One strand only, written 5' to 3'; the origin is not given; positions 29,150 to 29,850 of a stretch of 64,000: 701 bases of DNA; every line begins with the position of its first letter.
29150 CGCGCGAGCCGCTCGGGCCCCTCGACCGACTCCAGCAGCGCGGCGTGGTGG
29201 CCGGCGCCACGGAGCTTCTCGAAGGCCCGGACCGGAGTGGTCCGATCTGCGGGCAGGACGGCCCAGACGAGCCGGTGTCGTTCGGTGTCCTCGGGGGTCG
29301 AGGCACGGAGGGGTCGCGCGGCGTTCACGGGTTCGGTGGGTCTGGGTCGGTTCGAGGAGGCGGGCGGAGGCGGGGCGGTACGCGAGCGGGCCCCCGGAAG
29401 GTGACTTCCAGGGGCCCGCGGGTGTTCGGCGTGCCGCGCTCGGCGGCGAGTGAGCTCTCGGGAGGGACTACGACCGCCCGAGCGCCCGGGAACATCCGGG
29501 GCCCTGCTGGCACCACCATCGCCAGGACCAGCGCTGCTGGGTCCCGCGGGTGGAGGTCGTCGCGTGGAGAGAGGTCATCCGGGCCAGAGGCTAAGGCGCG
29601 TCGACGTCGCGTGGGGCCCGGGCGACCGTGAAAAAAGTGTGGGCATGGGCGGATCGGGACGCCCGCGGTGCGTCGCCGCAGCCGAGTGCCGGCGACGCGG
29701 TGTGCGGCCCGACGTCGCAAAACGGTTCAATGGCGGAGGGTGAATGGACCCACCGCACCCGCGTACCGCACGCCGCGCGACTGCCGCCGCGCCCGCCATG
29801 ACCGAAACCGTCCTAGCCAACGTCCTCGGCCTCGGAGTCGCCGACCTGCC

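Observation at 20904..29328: Ten-gene aromatic supraoperon with eight 4-nt start/stop overlaps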

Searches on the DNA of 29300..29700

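Call 74: search_rna_families(source=window, start=29300, end=29700, threshold=evalue, max_evalue=1)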
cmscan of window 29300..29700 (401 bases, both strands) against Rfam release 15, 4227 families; matches with E-value up to 1: 1.
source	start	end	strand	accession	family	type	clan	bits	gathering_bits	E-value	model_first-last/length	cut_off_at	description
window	29488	29547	+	RF01090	RF_site4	Cis-reg; frameshift_element;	-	18.8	45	0.6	1-66/66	no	Edr gene ribosomal frameshift signal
